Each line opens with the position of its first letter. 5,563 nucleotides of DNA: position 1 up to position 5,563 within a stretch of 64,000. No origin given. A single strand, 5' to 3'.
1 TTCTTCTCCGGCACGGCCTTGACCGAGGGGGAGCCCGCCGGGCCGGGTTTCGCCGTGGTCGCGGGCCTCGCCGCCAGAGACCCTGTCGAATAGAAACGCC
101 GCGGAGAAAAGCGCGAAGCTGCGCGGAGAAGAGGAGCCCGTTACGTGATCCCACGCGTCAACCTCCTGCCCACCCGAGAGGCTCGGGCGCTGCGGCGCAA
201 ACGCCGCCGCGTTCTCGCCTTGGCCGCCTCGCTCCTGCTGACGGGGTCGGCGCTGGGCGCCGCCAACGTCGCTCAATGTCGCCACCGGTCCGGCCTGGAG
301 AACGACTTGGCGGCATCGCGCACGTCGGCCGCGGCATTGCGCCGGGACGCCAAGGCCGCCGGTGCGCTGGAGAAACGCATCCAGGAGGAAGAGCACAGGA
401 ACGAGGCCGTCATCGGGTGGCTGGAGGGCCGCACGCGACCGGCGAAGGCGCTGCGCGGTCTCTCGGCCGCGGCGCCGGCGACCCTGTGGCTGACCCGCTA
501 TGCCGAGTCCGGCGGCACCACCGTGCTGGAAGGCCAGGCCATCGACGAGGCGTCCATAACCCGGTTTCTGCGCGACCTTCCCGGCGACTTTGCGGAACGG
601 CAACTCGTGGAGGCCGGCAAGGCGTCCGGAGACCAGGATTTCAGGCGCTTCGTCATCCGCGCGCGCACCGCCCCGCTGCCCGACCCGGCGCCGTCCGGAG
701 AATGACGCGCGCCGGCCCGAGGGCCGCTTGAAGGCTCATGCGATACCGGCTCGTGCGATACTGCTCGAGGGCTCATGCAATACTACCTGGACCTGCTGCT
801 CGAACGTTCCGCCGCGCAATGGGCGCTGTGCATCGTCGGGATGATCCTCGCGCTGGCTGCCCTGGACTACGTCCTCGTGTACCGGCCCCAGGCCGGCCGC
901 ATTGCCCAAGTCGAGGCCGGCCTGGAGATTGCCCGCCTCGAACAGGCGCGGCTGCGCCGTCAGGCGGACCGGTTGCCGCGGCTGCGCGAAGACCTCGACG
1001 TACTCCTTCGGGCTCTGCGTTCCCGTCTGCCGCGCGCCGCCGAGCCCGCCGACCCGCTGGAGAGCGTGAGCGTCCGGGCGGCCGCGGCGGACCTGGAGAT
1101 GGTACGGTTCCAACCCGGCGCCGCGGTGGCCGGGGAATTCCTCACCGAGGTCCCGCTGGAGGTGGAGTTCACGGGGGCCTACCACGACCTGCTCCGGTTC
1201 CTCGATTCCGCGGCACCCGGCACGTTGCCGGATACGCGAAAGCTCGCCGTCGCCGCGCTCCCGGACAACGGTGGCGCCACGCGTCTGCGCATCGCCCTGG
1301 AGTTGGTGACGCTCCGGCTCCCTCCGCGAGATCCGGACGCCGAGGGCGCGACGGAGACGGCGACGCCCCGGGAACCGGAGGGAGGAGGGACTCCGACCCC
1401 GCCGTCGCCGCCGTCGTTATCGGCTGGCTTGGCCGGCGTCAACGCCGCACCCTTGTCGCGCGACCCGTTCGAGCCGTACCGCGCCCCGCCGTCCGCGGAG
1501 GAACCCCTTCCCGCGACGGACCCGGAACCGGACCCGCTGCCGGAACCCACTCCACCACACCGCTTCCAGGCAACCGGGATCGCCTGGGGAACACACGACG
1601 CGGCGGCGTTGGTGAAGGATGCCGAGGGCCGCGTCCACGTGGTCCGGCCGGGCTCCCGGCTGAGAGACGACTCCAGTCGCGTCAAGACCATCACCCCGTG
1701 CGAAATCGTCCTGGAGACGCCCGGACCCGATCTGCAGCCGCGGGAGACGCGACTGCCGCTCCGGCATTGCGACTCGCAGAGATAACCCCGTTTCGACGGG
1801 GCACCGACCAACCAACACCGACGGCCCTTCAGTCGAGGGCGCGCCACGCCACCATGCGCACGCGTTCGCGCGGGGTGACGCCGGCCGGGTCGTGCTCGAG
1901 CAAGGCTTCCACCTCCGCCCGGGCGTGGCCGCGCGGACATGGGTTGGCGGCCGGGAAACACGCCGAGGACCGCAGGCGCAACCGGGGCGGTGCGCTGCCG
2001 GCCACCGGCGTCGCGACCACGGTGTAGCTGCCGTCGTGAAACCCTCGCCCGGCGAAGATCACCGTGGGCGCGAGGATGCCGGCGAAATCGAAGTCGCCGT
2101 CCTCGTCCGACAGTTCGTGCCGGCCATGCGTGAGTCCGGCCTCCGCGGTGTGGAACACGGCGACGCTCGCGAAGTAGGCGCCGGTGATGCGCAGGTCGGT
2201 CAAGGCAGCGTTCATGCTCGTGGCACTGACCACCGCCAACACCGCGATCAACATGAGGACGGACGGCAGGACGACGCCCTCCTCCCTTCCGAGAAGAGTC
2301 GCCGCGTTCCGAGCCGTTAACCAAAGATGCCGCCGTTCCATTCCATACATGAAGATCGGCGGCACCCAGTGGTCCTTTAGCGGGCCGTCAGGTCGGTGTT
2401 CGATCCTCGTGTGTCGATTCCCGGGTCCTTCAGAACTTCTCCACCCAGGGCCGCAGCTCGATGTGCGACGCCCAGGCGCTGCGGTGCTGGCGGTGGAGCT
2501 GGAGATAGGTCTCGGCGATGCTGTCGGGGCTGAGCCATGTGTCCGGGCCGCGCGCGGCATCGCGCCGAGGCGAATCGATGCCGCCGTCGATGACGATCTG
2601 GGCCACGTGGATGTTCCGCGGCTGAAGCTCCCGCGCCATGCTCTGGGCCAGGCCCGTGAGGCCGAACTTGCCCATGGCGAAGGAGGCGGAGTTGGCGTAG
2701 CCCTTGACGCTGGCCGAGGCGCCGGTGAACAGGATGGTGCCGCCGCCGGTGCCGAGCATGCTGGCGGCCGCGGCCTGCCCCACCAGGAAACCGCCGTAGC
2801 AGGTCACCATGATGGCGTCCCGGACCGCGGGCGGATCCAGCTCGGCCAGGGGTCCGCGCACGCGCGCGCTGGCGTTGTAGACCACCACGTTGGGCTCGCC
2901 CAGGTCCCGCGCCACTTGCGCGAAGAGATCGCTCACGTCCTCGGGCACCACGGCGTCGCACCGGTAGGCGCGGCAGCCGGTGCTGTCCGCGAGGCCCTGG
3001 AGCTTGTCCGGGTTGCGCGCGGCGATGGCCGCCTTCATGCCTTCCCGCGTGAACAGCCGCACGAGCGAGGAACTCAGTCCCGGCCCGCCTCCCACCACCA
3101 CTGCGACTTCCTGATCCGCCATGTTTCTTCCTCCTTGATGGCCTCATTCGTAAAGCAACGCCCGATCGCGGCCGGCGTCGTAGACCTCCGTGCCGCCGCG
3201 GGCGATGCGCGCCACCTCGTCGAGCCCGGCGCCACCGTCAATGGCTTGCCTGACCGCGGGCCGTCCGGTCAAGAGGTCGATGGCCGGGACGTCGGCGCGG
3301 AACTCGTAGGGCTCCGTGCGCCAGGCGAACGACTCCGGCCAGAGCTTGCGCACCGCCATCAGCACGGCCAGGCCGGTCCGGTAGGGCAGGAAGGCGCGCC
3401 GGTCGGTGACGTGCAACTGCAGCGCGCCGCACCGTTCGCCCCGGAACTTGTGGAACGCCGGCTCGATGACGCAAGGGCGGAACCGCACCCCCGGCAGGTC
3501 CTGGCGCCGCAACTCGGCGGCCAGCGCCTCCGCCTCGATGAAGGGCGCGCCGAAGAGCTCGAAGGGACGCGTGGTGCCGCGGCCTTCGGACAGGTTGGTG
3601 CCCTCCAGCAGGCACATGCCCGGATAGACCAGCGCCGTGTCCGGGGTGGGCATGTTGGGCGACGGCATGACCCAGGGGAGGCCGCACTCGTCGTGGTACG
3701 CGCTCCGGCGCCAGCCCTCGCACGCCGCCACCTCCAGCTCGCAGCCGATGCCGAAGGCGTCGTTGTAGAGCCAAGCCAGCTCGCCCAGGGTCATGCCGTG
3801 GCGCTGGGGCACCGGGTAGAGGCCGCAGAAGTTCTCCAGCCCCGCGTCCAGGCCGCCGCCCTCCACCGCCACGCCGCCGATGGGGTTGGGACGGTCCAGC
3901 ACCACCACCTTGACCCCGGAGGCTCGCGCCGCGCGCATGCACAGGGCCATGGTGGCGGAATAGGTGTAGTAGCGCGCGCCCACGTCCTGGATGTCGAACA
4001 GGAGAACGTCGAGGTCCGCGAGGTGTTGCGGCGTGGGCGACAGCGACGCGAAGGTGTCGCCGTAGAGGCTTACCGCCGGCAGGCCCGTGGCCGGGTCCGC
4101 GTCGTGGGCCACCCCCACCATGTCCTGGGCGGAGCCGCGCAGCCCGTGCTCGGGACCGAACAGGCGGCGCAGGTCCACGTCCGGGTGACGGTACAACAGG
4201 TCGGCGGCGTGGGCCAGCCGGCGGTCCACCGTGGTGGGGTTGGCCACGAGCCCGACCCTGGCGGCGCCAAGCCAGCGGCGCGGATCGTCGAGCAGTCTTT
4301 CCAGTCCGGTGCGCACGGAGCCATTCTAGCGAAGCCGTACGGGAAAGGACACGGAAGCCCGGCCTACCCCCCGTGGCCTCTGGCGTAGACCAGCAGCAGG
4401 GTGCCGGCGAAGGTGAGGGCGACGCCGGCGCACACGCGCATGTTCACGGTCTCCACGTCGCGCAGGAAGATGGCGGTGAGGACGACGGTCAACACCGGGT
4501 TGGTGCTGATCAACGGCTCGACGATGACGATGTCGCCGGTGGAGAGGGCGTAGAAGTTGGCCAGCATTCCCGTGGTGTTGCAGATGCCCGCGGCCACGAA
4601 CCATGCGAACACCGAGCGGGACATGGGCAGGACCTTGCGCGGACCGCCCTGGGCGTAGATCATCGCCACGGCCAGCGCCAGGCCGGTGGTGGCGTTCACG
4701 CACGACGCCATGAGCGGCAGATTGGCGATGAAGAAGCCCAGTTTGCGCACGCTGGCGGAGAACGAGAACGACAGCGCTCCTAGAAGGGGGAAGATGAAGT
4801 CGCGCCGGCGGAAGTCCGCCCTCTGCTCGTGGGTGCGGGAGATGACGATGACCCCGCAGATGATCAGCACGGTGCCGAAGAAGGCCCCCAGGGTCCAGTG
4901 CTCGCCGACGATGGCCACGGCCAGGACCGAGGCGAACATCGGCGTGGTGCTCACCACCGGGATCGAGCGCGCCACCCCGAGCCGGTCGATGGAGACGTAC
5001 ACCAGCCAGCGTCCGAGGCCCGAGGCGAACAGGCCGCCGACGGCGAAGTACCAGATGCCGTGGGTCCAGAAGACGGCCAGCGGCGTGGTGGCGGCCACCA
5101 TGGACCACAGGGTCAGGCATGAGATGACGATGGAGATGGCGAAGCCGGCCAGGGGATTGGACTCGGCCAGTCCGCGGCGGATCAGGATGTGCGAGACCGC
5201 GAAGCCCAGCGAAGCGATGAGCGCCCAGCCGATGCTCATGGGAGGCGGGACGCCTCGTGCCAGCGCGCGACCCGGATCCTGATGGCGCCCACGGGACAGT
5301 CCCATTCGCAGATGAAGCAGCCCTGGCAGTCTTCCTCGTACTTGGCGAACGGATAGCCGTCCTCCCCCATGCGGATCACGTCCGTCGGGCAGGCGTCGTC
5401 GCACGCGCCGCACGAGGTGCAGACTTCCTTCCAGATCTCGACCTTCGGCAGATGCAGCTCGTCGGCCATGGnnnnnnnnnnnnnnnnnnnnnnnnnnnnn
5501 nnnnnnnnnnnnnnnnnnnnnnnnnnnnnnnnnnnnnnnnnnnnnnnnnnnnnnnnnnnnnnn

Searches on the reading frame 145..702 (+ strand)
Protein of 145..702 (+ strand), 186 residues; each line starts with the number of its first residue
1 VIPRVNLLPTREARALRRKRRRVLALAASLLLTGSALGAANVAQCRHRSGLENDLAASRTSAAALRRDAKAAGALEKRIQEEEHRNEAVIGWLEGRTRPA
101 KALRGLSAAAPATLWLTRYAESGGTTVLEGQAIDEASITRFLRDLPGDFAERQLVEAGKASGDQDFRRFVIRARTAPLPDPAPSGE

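Call 35: search_protein_families(library=pfam, proteins=[window:145-702:+])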
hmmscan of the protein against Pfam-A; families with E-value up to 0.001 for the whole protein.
window:145-702:+ (186 aa): 1 family
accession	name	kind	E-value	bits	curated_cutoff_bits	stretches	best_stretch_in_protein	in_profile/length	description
PF05137.18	PilN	-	2.2e-07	31.3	22.8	1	103-174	3-77/78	Fimbrial assembly protein (PilN)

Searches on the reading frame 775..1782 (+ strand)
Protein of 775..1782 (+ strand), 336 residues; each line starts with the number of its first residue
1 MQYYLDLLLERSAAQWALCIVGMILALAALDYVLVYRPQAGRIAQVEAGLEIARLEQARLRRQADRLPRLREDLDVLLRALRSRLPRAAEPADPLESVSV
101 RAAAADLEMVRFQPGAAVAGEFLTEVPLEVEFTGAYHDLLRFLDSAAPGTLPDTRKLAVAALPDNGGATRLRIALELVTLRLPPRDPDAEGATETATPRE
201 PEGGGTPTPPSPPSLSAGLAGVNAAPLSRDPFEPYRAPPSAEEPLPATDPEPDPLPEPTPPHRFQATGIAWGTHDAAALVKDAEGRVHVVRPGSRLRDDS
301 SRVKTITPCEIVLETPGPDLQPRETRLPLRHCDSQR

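Call 35: search_protein_families(library=pfam, proteins=[window:775-1782:+])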
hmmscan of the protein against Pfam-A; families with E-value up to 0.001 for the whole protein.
window:775-1782:+ (336 aa): 1 family
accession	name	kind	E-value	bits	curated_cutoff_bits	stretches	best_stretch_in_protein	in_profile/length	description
PF04350.18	PilO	-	2.9e-12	47.4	22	1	58-146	16-107/145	Pilus assembly protein, PilO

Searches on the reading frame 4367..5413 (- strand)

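Call 35: search_protein_families(library=pfam, proteins=[window:4367-5413:-])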
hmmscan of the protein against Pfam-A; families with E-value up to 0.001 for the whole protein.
window:4367-5413:- (349 aa): 2 families
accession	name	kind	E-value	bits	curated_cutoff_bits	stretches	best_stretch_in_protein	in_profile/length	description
PF00892.27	EamA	-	2.6e-21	76.7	28.2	2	60-192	3-134/135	EamA-like transporter family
PF03151.22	TPT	-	3.4e-06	27.1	30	1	229-328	27-124/291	Triose-phosphate Transporter family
